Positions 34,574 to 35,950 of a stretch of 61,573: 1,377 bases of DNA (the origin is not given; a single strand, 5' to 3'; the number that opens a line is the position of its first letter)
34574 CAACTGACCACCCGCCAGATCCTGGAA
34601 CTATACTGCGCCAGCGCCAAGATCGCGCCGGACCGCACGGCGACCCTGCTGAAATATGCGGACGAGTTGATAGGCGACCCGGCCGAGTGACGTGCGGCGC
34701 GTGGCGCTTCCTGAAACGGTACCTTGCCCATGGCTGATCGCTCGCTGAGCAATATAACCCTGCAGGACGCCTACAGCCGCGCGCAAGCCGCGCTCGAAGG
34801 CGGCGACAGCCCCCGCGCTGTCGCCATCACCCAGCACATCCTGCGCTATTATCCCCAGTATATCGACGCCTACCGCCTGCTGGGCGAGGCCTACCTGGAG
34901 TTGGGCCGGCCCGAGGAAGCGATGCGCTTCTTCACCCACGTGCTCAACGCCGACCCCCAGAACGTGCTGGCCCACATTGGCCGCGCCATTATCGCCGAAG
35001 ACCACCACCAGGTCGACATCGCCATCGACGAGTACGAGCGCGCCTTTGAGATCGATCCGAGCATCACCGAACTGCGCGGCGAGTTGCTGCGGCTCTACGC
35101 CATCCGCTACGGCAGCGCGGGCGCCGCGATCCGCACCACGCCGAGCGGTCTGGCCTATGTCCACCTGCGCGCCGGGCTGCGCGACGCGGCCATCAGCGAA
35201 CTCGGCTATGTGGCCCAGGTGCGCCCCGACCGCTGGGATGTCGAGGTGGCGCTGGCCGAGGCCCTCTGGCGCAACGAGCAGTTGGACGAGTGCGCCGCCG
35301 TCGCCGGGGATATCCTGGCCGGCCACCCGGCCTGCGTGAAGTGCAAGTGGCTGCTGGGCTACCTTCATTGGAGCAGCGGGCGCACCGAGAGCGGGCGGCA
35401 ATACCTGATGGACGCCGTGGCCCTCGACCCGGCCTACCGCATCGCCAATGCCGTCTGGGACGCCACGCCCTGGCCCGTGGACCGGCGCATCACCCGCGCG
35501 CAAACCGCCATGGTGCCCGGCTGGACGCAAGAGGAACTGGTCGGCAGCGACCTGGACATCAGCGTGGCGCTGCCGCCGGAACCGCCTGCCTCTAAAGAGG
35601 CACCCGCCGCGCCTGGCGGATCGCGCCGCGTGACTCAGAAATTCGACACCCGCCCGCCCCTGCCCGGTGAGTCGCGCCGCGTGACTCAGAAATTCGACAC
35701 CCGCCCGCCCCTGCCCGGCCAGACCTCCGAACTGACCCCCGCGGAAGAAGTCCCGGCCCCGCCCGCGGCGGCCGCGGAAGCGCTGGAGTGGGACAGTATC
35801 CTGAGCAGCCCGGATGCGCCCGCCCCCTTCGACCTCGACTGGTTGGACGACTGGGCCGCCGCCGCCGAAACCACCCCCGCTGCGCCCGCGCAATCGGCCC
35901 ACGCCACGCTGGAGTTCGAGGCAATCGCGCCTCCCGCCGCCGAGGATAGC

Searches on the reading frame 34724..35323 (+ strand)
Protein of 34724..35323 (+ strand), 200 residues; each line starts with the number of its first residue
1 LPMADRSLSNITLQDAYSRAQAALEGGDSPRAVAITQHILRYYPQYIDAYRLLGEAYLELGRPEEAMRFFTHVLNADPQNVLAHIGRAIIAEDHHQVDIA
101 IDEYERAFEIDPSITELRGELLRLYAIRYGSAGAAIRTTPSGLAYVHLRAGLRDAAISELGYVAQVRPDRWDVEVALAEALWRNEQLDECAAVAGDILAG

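Call 16: find_related_loci(query=A2, collection=genome_contigs, flank=10000)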
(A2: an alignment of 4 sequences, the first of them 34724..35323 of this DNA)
Query A2 (200 aa) in genome_contigs; peptide patterns used: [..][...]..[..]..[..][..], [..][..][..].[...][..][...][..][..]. (x = any residue, [..] = any of these).
170 stretches matched a pattern; 12 encode a relative of the query (tblastn E <= 1e-3); 12 distinct loci.
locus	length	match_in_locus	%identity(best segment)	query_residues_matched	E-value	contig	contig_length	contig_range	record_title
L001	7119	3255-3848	81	3-200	3e-105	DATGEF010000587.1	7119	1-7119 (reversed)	MAG TPA_asm: Chloroflexia bacterium isolate SMAG_U9695 k141_971811, whole genome shotgun sequence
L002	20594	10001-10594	71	3-200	8e-93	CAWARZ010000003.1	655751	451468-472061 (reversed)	MAG: uncultured Chloroflexia bacterium isolate MFD02416.bin.2.68 genome assembly, contig: contig_24107, whole genome sho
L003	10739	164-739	64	8-199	2e-79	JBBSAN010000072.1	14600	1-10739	MAG: Chloroflexia bacterium isolate La6_metabat2.004 La6_metabat2.004_K_3216942_L_14600_cov_10.0000, whole genome shotgu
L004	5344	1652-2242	64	4-199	3e-79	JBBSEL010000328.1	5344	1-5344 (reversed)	MAG: Chloroflexia bacterium isolate LS1_sbin.44 LS1_sbin.44_K_373857_L_5344_cov_9.0000, whole genome shotgun sequence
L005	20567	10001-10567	66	11-199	9e-76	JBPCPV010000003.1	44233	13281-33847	MAG: Chloroflexia bacterium isolate TH_ant_mag_191 S1Ck127_4547955_flag_1_multi_27.9939_len_44233, whole genome shotgun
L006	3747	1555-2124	55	8-198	2e-59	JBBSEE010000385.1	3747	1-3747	MAG: Chloroflexia bacterium isolate LS1_sbin.36 LS1_sbin.36_K_72230_L_3747_cov_7.0000, whole genome shotgun sequence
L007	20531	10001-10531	56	1-183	1e-58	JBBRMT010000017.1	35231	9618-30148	MAG: Chloroflexia bacterium isolate La1_metabat2.069 LA1C_B2.069_k141_376103L_35231_cov_13.6856, whole genome shotgun se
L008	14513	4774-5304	57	1-183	1e-58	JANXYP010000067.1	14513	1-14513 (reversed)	MAG: Chloroflexi bacterium isolate GL140_3_metabat_63 GL140_3_k141_634238, whole genome shotgun sequence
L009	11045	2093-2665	42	8-198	9e-47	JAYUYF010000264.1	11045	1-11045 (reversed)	MAG: Roseiflexaceae bacterium isolate GL137_UP_concoct_7 GL137_UP_concoct_7_263, whole genome shotgun sequence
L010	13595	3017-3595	41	7-199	5e-45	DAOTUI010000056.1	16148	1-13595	MAG TPA_asm: Chloroflexaceae bacterium isolate F17_50 k129_3013624, whole genome shotgun sequence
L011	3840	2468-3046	42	7-195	4e-45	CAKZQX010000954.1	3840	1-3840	MAG TPA_asm: uncultured Chloroflexaceae bacterium isolate SRR4030105_bin.95_CONCOCT_v1.1_MAG genome assembly, contig: ER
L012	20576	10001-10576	41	7-198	3e-44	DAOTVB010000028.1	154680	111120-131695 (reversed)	MAG TPA_asm: Chloroflexaceae bacterium isolate F7_114 k211_1549595, whole genome shotgun sequence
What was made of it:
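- Tried and rejected: It was too divergent; a narrower alignment worked (call 16).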

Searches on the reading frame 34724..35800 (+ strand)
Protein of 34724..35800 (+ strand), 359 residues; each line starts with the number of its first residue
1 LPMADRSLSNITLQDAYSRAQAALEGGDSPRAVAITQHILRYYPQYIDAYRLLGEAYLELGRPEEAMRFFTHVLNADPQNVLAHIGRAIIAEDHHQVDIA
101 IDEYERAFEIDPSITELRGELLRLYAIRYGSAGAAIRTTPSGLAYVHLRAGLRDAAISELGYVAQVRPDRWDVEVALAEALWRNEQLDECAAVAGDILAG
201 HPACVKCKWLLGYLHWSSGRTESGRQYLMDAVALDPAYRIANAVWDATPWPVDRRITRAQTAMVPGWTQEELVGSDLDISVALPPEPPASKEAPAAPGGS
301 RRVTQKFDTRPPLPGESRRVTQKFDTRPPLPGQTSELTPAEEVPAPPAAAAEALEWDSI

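Call 6: search_protein_families(library=pfam, proteins=[window:34724-35800:+], max_evalue=0.01)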
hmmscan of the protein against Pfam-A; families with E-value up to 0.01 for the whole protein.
window:34724-35800:+ (359 aa): 17 families
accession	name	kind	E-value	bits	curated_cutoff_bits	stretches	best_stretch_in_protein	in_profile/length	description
PF14559.12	TPR_19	-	7.5e-17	61.9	25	2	23-81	1-59/68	Tetratricopeptide repeat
PF07719.23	TPR_2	-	4.4e-16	58.1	27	1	48-80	2-34/34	Tetratricopeptide repeat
PF13428.12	TPR_14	-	1.3e-14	53.7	23.5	1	48-88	2-42/44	Tetratricopeptide repeat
PF13181.12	TPR_8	-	9.7e-14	50.7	25.7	2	48-80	2-34/34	Tetratricopeptide repeat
PF13432.12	TPR_16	-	3.1e-12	47.1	32.7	2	17-80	1-64/65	Tetratricopeptide repeat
PF13371.12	TPR_9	-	1.3e-09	38.3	35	1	23-85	5-67/73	Tetratricopeptide repeat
PF00515.34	TPR_1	-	4.1e-09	36.3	27.8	1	48-80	2-34/34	Tetratricopeptide repeat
PF13431.12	TPR_17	-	8.9e-09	35.4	24.4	1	37-66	3-32/34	Tetratricopeptide repeat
PF13424.12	TPR_12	-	2.4e-08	34.5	30.1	1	31-77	28-75/77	Tetratricopeptide repeat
PF13174.12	TPR_6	-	4.7e-07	30.5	26.3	0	48-79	1-32/33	Tetratricopeptide repeat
PF24575.1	TPR_Slam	-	6.8e-06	26.9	35.2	1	77-121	43-87/104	Surface lipoprotein assembly modifier, N-terminal TPR repeats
PF12895.13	ANAPC3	-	0.00012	22.7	27.2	1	3-69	11-78/82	Anaphase-promoting complex, cyclosome, subunit 3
PF13414.12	TPR_11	-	0.00027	21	26.8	0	41-61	22-42/42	TPR repeat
PF07721.20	TPR_4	-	0.00077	20.3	27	0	49-68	3-22/26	Tetratricopeptide repeat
PF13176.12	TPR_7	-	0.0017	18.7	27.9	1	49-78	1-30/36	Tetratricopeptide repeat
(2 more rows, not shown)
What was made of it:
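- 34724..35509 (+): N-terminal TPR domain (aa 1-262), the family-defining domain. Pfam TPR_16/TPR_19 and related models (call 6).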

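Call 9: find_homologous_proteins(query=window:34724-35623:+, max_evalue=0.00001)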
Query window:34724-35623:+ (300 aa): 11 proteins with E <= 0.00001 among 8000 candidates.
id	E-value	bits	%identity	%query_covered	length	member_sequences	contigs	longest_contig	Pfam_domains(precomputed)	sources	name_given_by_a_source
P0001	2.2e-185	633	96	97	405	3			PF13431.13,PF13428.13,PF14559.13,PF24575.2,PF13371.13,PF00515.35,PF12895.14,PF13424.13,PF13432.13,PF13181.13,PF07719.24,PF13174.13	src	-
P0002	5.3e-71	258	64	64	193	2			PF14559.13,PF24575.2,PF13431.13,PF13371.13,PF13432.13,PF13428.13,PF07719.24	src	-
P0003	2.9e-56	209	44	92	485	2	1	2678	PF13431.13,PF23914.2,PF13414.13,PF13428.13,PF14559.13,PF24575.2,PF13371.13,PF00515.35,PF13424.13,PF13432.13,PF13181.13,PF07719.24,PF13174.13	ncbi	-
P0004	8.0e-50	188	39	87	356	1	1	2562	PF25063.1,PF13431.13,PF23914.2,PF13414.13,PF13176.13,PF13428.13,PF25064.2,PF14559.13,PF24575.2,PF13371.13,PF00515.35,PF12895.14,PF13424.13,PF21033.5,PF13432.13,PF13181.13,PF07719.24,PF13174.13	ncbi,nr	ncbi:MAG TPA: tetratricopeptide repeat protein, partial [Herpetosiphonaceae bacterium]|nr:tetratrico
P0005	2.1e-46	177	38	82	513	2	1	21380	PF25063.1,PF03704.24,PF13431.13,PF23914.2,PF13414.13,PF13176.13,PF13428.13,PF25064.2,PF07721.21,PF14559.13,PF24575.2,PF00515.35,PF12895.14,PF13424.13,PF21033.5,PF13432.13,PF13181.13,PF14561.13,PF07719.24,PF13174.13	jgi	-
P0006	9.1e-38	149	39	79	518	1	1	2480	PF14559.13,PF24575.2,PF13431.13,PF13424.13,PF13432.13,PF13428.13,PF13181.13,PF07719.24,PF13174.13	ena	-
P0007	3.3e-37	147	40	81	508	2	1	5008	PF14559.13,PF25063.1,PF24575.2,PF13424.13,PF13432.13,PF13428.13,PF07719.24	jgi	-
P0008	3.6e-36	143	38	82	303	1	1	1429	PF25063.1,PF14853.13,PF13431.13,PF23914.2,PF13414.13,PF13176.13,PF13428.13,PF14559.13,PF24575.2,PF13371.13,PF00515.35,PF12895.14,PF13424.13,PF13432.13,PF13181.13,PF07719.24,PF13174.13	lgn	-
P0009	3.3e-8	52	25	74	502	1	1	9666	PF13431.13,PF23914.2,PF25062.2,PF13414.13,PF13428.13,PF13374.13,PF14559.13,PF13371.13,PF00515.35,PF12895.14,PF13424.13,PF13432.13,PF13181.13,PF01239.29,PF07719.24,PF13174.13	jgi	jgi:tetratricopeptide (TPR) repeat protein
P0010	2.8e-7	48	30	33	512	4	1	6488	PF25063.1,PF13431.13,PF23914.2,PF25060.1,PF25062.2,PF13414.13,PF13176.13,PF12569.15,PF13428.13,PF23241.2,PF14559.13,PF24575.2,PF02259.30,PF13371.13,PF00515.35,PF12895.14,PF13424.13,PF21033.5,PF13432.13,PF13181.13,PF07719.24,PF13174.13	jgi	jgi:tetratricopeptide (TPR) repeat protein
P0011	2.1e-6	46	30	54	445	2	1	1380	PF03704.24,PF13431.13,PF23914.2,PF13414.13,PF13176.13,PF13428.13,PF13374.13,PF07721.21,PF14559.13,PF24575.2,PF13371.13,PF00515.35,PF12895.14,PF13424.13,PF21033.5,PF13432.13,PF13429.13,PF13181.13,PF14561.13,PF07719.24,PF13174.13,PF20308.5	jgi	jgi:tetratricopeptide (TPR) repeat protein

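Call 32: find_encoding_contigs(protein=P0005, flank=5000, max_places=3)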
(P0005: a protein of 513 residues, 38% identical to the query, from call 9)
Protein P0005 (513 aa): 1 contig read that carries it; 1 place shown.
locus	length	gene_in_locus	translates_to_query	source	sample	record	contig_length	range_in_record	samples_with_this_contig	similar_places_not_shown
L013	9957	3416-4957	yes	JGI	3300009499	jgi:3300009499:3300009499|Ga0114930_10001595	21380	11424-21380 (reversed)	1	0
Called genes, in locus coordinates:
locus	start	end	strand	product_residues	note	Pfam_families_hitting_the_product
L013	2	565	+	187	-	?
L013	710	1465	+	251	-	PF19319:DUF5919 (weak)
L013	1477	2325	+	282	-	PF01135:PCMT, PF01209:Ubie_methyltran, PF05175:MTS (weak), PF13489:Methyltransf_23, PF13847:Methyltransf_31, PF08241:Methyltransf_11, PF08242:Methyltransf_12, PF13649:Methyltransf_25, +1 more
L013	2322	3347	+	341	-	PF00850:Hist_deacetyl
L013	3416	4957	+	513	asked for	PF00515:TPR_1 (faint), PF07719:TPR_2 (faint), PF13174:TPR_6 (faint), PF13432:TPR_16, PF14559:TPR_19, PF24575:TPR_Slam (weak), PF13432:TPR_16, PF14559:TPR_19 (weak), +14 more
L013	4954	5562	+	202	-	PF00334:NDK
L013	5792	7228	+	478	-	PF00199:Catalase, PF06628:Catalase-rel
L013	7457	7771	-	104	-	PF02410:RsfS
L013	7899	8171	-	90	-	PF00313:CSD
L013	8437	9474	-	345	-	PF02388:FemAB, PF13480:Acetyltransf_6, PF02388:FemAB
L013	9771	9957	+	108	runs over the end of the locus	PF00507:Oxidored_q4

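Call 64: predict_structure(alignment_id=A4)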
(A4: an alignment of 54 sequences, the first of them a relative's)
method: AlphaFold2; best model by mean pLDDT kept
length: 513 residues; sequences in the alignment: 54
mean_pLDDT: 83.0   pTM: 0.60
mean pLDDT of the five models: 83.0, 81.9, 81.9, 81.8, 80.9
residues with pLDDT >= 90: 349; 70-90: 17; 50-70: 69; < 50: 78
segments of 3 or more residues with pLDDT < 50: 307-322, 335-364, 377-387, 389-395, 398-401
pLDDT, mean of each block of 10 residues (from residue 1): 94 96 97 98 98 98 98 98 98 98 96 97 95 97 97 98 98 98 98 98 98 95 98 97 96 80 64 59 64 54 48 42 58 46 37 44 47 48 43 46 60 92 96 97 97 92 97 97 97 97 96 90
secondary structure, 60 per line:
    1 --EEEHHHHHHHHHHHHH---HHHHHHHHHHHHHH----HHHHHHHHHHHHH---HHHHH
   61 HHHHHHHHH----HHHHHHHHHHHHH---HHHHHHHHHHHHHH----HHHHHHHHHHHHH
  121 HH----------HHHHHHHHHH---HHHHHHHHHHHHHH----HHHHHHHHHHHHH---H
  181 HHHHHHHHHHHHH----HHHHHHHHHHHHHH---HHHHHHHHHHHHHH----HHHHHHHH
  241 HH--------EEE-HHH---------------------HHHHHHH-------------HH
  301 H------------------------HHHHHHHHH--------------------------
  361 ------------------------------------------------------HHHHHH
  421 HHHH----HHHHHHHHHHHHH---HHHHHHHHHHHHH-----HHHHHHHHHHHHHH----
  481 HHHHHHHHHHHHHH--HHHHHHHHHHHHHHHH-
elements in order: E3-5 H6-18 H22-35 H40-52 H56-69 H74-86 H90-103 H108-122 H133-142 H146-159 H164-176 H180-193 H198-211 H215-228 H233-242 E251-253 H279-285 H326-334 H415-424 H429-441 H445-457 H463-476 H481-494 H497-512
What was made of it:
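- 34724..35509 (+): The AlphaFold2 model of homolog P0005 has pLDDT > 90 here (call 64).
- In the AlphaFold2 model of the minimal homolog, the PDWL segments form isolated short helices at pLDDT about 60 rather than confidently docked peptides (call 64).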

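Call 87: search_protein_families(library=ncbifam, proteins=[window:34724-35623:+], max_evalue=0.01)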
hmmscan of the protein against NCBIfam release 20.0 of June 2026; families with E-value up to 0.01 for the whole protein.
window:34724-35623:+ (300 aa): 14 families
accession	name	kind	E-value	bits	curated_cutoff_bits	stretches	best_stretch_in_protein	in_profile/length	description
TIGR02917.1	PEP_TPR_lipo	equivalog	4.2e-18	64.6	312.2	2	20-126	574-680/899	XrtA/PEP-CTERM system TPR-repeat protein PrsT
NF040959.1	MamA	equivalog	8.9e-13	48.1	200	1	14-113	37-137/204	magnetosome protein MamA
NF052415.1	T3SS_chap_SctY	equivalog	5.3e-09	36.6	70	2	143-230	12-102/106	type III secretion apparatus assembly chaperone SctY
TIGR02521.1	type_IV_pilW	equivalog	6.5e-09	35.7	154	2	53-113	37-97/234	type IV pilus biogenesis/stability protein PilW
NF033920.0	C39_PA2778_fam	equivalog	3.2e-07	30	150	1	14-111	156-254/255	PA2778 family cysteine peptidase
NF033762.1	social_mot_Tgl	equivalog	9.8e-06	25.1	225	0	24-84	147-207/252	social motility TPR repeat lipoprotein Tgl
NF008757.0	PRK11788.1-5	equivalog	3.6e-05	23.1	363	0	53-114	186-247/388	lipopolysaccharide assembly protein LapB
NF033758.1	gliding_GltE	equivalog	5.7e-05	22.3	225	0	65-117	274-326/411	adventurous gliding motility TPR repeat lipoprotein GltE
TIGR02552.1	LcrH_SycD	equivalog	0.00032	20.4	104.8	1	8-109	13-114/136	SycD/LcrH family type III secretion system chaperone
NF007302.0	PRK09782.1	equivalog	0.0005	18.1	1223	0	28-95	62-626/990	phage receptor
NF008520.0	PRK11447.1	equivalog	0.003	15.4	858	0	16-81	272-337/1157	cellulose synthase complex outer membrane protein BcsC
NF008755.0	PRK11788.1-3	equivalog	0.0058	16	430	0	95-161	50-115/388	lipopolysaccharide assembly protein LapB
NF008391.2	PRK11189.1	equivalog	0.0075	15.8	250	0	39-111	91-163/297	lipoprotein NlpI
NF040561.1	PrimPol_Msp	equivalog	0.0086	14.7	200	0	63-126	7-70/515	CRISPR-associated primase-polymerase type A1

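Call 90: fold_search(model_id=the predicted structure, library=pdb)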
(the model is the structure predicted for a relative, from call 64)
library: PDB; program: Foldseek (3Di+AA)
matches with E <= 10: 1466; with E <= 0.001: 287
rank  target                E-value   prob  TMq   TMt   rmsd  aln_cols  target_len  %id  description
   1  8chy                  1.1e-08  1.00  0.21  0.38  18.5       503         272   16  Crystal structure of an 8-repeat consensus TPR superhelix with Zinc. (released 2024-02-21)
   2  9qhb                  2.9e-08  1.00  0.21  0.39  17.7       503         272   15  Crystal structure of 16-repeat CTPR protein with eliminated coordination sites (released 2025-10-22)
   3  9qhc_B                6.7e-08  1.00  0.22  0.40  17.4       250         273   24  Crystal structure of 8-repeat CTPR protein with eliminated coordination sites (released 2025-10-22)
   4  6eou                  1.3e-07  1.00  0.21  0.31  18.6       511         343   13  O-GlcNAc transferase TPR domain with the intellectual disability associated mutation L254F (released 2018-05-09)
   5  7y4i_A                1.6e-07  1.00  0.22  0.14  22.5       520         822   12  Crystal structure of SPINDLY in complex with GDP (released 2022-12-07)
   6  9qhc_A                2.6e-07  1.00  0.22  0.39  16.8       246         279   24  Crystal structure of 8-repeat CTPR protein with eliminated coordination sites (released 2025-10-22)
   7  8dtf_A                3.0e-07  1.00  0.22  0.14  22.5       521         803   12  Cryo-EM structure of the full length Arabidopsis SPY with complete TPRs (released 2023-03-08)
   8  1w3b_A                3.1e-07  1.00  0.21  0.27  20.1       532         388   14  The superhelical TPR domain of O-linked GlcNAc transferase reveals structural similarities to importin alpha. (released 2004-09-09)
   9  7y4i_B                5.5e-07  1.00  0.20  0.13  22.2       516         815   12  Crystal structure of SPINDLY in complex with GDP (released 2022-12-07)
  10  8dtg_A                6.0e-07  1.00  0.22  0.14  22.7       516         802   12  Cryo-EM structure of Arabidopsis SPY alternative conformation 1 (released 2023-03-08)
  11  1w3b_B                7.7e-07  1.00  0.19  0.25  18.8       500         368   15  The superhelical TPR domain of O-linked GlcNAc transferase reveals structural similarities to importin alpha. (released 2004-09-09)
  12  2c0m_A                8.8e-07  1.00  0.20  0.31  13.4       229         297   20  apo form of the TPR domain of the pex5p receptor (released 2006-11-15)
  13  4kyo_B                1.2e-06  1.00  0.20  0.33  13.7       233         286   21  Alanine-glyoxylate aminotransferase variant K390A in complex with the TPR domain of human Pex5p (released 2014-11-19)
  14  7yeh_A                1.3e-06  1.00  0.20  0.11  18.4       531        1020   16  Cryo-EM structure of human OGT-OGA complex (released 2023-07-12)
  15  3r9a_D                1.5e-06  1.00  0.20  0.32  13.5       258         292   19  Human alanine-glyoxylate aminotransferase in complex with the TPR domain of human PEX5P (released 2011-05-11)
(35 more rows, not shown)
